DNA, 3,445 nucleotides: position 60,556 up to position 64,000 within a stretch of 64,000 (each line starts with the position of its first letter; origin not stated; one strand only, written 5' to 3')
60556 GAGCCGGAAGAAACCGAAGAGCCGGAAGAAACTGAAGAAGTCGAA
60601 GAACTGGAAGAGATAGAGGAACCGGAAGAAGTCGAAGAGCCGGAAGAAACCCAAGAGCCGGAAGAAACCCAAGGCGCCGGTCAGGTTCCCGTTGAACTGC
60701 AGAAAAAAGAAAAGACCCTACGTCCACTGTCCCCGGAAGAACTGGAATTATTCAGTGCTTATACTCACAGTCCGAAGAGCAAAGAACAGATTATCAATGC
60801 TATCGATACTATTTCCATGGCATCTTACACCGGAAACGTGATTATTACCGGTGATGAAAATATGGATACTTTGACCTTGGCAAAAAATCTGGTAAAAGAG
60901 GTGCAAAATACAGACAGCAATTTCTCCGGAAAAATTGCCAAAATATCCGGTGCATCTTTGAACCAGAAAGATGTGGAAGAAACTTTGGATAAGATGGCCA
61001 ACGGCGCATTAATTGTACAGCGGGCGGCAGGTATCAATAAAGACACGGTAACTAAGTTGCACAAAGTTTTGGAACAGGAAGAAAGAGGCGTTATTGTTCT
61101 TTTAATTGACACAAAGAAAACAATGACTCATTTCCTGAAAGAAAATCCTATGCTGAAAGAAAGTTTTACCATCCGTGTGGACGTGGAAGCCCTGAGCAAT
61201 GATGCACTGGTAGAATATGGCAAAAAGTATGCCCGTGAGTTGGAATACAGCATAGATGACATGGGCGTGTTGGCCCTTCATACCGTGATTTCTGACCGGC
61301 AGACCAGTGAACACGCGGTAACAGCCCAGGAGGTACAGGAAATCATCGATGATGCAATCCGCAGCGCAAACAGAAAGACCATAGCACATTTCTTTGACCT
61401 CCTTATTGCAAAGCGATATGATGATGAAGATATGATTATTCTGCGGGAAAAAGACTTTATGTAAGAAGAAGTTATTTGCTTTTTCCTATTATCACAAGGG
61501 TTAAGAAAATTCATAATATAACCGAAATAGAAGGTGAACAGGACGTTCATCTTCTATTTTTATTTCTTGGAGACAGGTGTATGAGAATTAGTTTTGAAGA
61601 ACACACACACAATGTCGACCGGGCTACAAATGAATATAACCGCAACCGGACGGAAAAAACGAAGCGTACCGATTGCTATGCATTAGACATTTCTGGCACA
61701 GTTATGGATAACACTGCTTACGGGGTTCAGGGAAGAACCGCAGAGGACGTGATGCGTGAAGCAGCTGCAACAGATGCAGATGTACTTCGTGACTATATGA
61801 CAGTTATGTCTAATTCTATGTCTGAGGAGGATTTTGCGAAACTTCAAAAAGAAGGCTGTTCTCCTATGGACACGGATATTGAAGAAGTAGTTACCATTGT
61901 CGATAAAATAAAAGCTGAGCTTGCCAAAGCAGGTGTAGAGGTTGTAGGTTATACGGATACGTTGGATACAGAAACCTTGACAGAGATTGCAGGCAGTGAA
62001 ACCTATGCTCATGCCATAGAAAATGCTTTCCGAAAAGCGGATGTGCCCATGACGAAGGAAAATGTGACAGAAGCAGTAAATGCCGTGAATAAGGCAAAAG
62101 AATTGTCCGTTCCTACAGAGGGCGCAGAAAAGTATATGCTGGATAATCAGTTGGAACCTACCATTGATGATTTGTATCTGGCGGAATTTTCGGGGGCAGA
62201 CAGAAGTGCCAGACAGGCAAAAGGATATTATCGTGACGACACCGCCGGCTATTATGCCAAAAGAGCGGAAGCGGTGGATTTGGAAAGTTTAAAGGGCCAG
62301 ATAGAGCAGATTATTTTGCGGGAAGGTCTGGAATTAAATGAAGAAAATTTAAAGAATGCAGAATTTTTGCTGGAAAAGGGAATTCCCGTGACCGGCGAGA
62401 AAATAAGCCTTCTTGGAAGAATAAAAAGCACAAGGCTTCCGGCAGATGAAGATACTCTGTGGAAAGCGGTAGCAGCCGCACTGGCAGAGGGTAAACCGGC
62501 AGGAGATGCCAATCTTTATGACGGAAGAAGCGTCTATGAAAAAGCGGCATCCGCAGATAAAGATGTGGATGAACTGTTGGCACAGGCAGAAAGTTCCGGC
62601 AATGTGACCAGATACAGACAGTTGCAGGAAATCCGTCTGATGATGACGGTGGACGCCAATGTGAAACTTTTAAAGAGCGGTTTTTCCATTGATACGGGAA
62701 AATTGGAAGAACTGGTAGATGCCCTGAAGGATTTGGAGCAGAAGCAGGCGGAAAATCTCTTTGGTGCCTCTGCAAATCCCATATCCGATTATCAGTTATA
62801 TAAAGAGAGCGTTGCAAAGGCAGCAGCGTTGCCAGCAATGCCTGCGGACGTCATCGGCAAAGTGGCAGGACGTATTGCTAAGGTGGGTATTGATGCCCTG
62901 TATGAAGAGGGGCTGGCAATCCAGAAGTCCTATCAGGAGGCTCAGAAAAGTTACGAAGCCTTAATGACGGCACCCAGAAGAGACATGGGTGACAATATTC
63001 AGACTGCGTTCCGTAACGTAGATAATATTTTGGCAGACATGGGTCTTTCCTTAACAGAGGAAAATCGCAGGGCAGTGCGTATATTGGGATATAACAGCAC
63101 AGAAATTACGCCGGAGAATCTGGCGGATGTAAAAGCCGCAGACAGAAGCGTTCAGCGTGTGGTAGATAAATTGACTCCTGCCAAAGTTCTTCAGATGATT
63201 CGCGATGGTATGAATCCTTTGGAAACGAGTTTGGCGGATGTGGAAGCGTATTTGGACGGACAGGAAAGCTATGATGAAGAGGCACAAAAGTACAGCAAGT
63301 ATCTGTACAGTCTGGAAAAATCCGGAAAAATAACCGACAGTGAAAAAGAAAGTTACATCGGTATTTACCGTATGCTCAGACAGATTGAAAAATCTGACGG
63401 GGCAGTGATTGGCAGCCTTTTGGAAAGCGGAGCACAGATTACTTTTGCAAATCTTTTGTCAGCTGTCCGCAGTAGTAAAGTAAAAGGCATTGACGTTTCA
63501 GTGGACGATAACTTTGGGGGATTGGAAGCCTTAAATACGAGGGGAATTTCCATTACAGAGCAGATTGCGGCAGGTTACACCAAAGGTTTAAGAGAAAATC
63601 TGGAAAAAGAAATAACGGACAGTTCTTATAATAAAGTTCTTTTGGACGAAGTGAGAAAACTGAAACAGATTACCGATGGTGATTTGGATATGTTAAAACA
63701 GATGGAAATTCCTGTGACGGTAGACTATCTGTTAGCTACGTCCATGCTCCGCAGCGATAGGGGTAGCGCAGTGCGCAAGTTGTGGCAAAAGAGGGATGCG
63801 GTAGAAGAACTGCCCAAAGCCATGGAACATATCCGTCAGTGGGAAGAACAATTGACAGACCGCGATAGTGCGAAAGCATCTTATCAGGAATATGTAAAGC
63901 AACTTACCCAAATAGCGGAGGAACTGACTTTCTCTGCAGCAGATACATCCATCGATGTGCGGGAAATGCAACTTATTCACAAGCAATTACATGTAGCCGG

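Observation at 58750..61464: TPR - acidic disordered region - pseudo-AAA+ protein: candidate scaffold or polar organiser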

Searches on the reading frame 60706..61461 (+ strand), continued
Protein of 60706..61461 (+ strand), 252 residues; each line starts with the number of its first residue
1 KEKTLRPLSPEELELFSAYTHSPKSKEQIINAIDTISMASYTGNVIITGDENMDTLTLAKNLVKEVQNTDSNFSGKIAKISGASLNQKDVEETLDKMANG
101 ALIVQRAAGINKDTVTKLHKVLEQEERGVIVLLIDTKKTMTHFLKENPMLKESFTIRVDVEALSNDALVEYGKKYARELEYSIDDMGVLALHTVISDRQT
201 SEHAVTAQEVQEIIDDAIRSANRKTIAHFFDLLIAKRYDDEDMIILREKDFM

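Call 48: search_protein_families(library=ncbifam, alignment_id=A1, max_evalue=0.01)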
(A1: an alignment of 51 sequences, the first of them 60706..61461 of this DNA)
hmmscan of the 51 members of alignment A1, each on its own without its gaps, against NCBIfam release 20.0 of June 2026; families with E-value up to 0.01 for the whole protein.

A. member 1, window:60706-61461:+ (252 aa): 5 families
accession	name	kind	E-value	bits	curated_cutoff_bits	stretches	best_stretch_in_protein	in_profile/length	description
TIGR02881.1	spore_V_K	equivalog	1.2e-11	44.2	422.95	1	111-251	126-261/261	stage V sporulation protein K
TIGR02880.1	cbbX_cfxQ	equivalog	1.5e-08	34.3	459.25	1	113-226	145-259/284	CbbX protein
TIGR03922.1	T7SS_EccA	equivalog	0.00011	21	466.65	1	113-200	401-491/557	type VII secretion AAA-ATPase EccA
NF043046.1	T4SS_Ceg32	equivalog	0.0042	15.3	1100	1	5-159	71-204/942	Dot/Icm T4SS effector Ceg32/SidI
NF052358.1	GMPRedGuaB1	equivalog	0.0059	15.8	675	1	45-138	163-249/479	GMP reductase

B. families by the number of members that match (of 51 scanned): 44 families (the first 25 are shown)
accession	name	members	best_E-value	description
TIGR02881.1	spore_V_K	50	2.4e-14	stage V sporulation protein K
TIGR02880.1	cbbX_cfxQ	46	1.6e-09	CbbX protein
TIGR03922.1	T7SS_EccA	37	1.4e-09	type VII secretion AAA-ATPase EccA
TIGR01128.2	holA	8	2.2e-05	DNA polymerase III subunit delta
NF011659.0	PRK15079.1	6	0.0017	murein tripeptide/oligopeptide ABC transporter ATP binding protein OppF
TIGR02928.1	TIGR02928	5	0.00037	orc1/cdc6 family replication initiation protein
NF047793.1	ResRegPgtA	3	0.00014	two-component system response regulator PgtA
NF009732.0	PRK13255.1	3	0.00059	thiopurine S-methyltransferase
NF005638.0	PRK07399.1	2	1.6e-05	DNA polymerase III subunit delta'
TIGR00678.1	holB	2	1.9e-05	DNA polymerase III subunit delta'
NF003093.0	PRK04017.1-4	2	0.0058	hypothetical protein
NF045844.1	BC85_0335_fam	2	0.0074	BC85_0335 family putative methyltransferase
NF006293.0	PRK08476.1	1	7.2e-12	F0F1 ATP synthase subunit B'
NF011043.0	PRK14473.1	1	1.2e-11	F0F1 ATP synthase subunit B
NF005607.0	PRK07353.1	1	2e-11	F0F1 ATP synthase subunit B'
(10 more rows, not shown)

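Call 70: search_protein_families(library=pfam, proteins=[L006:6942-8057:+, L006:12111-13127:+, L006:12850-14373:+, L006:14294-15058:+, L006:15072-15929:+, L006:16534-18012:+, L077:12774-13418:+, L077:13783-14661:+, L077:15636-16616:+, L077:17631-18989:+], max_evalue=0.00001)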
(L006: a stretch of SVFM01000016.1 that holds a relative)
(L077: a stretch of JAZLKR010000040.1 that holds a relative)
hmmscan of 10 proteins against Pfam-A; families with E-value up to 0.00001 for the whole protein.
L006:6942-8057:+ (371 aa): 1 family
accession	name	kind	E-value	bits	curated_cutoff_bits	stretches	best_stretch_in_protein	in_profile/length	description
PF13240.11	Zn_Ribbon_1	-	2e-07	31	25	1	2-24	1-23/23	zinc-ribbon domain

L006:12111-13127:+ (338 aa): 1 family
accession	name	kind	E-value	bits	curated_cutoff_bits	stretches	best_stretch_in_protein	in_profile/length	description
PF21194.3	TadZ-like_ARD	-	1.8e-06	28.7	27.4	1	3-105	3-105/108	TadZ-like, receiver domain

L006:12850-14373:+ (507 aa): 1 family
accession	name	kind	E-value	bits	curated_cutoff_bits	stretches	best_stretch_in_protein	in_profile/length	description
PF00437.27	T2SSE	-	8.6e-57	192.9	24.9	1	156-436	7-284/370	Type II/IV secretion system protein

L006:14294-15058:+ (254 aa): 1 family
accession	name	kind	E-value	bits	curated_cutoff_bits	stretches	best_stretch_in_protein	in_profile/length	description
PF00482.28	T2SSF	-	2.3e-09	37.7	25.2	1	83-210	5-123/125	Type II secretion system (T2SS), protein F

L006:15072-15929:+ (285 aa): 1 family
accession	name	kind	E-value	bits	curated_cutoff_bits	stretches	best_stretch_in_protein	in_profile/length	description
PF20578.4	aBig_2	-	4.2e-06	26.9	27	0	162-212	36-87/89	Atrophied bacterial Ig domain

L006:16534-18012:+ (492 aa): 1 family
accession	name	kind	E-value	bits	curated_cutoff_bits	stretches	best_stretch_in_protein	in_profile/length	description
PF18960.5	DUF5702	-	4.8e-74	249.3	26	1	220-477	12-275/276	Family of unknown function (DUF5702)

L077:12774-13418:+ (214 aa): 4 families
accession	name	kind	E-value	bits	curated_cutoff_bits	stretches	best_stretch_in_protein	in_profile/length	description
PF02390.23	Methyltransf_4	-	3.8e-44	150.6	24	1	39-209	1-172/173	Putative methyltransferase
PF13847.12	Methyltransf_31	-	4.2e-08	33.4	27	1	44-116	8-81/145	Methyltransferase domain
PF24675.1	NpmA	-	5e-08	32.9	60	1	32-121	16-106/214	16S rRNA (adenine(1408)-N(1))-methyltransferase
PF13649.12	Methyltransf_25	-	6.3e-07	30.4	27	1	45-117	3-72/97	Methyltransferase domain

L077:13783-14661:+ (292 aa): 2 families
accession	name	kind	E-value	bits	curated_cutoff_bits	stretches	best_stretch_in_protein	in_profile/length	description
PF02588.21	YitT_membrane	-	5.6e-44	150.4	24.3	1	15-218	3-197/205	Uncharacterised 5xTM membrane BCR, YitT family COG1284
PF10035.14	DUF2179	-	7.3e-18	64.6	22.8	1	232-286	1-55/55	Uncharacterized protein conserved in bacteria (DUF2179)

L077:15636-16616:+ (326 aa): 2 families
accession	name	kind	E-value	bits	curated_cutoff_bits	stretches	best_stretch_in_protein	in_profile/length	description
PF00005.33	ABC_tran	-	2.1e-36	126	25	1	45-189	1-137/137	ABC transporter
PF13304.12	AAA_21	-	6.6e-09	36.7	27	1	122-219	220-298/304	AAA domain, putative AbiEii toxin, Type IV TA system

L077:17631-18989:+ (452 aa): 1 family
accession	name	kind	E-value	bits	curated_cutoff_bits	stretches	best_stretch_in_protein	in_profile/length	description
PF14262.12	Cthe_2159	-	6e-17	62.2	25.8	1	149-394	5-199/262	Carbohydrate-binding domain-containing protein Cthe_2159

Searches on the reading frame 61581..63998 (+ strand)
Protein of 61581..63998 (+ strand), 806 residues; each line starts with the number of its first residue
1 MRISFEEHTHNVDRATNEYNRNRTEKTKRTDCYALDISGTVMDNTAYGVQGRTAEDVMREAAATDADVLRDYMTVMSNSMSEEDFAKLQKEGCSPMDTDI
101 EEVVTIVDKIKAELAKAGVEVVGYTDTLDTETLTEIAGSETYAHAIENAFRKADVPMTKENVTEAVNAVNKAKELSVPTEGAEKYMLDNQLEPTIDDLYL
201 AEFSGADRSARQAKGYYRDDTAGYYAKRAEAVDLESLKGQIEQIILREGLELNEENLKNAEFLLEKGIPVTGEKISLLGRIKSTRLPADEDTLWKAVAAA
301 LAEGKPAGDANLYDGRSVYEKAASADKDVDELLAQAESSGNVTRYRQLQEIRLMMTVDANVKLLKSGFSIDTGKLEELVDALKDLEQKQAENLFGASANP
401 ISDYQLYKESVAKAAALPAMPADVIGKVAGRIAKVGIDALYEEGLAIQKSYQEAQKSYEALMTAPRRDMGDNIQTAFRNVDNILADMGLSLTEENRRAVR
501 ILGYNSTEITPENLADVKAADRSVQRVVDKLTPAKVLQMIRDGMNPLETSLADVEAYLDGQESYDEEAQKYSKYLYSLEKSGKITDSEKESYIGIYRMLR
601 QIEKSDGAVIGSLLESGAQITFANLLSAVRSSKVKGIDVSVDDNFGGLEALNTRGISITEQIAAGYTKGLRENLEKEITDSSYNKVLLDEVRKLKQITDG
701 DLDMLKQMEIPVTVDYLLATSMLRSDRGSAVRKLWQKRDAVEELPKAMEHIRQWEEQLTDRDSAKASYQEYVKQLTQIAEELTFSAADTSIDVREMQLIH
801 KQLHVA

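Call 20: search_protein_families(library=pfam, proteins=[window:61581-63998:+], max_evalue=0.001)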
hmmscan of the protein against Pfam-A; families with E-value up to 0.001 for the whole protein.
window:61581-63998:+ (806 aa): 1 family
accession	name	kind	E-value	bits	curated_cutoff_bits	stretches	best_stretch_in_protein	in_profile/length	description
PF19753.4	DUF6240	-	4.6e-120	400.6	26.6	2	348-626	1-276/276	Family of unknown function (DUF6240)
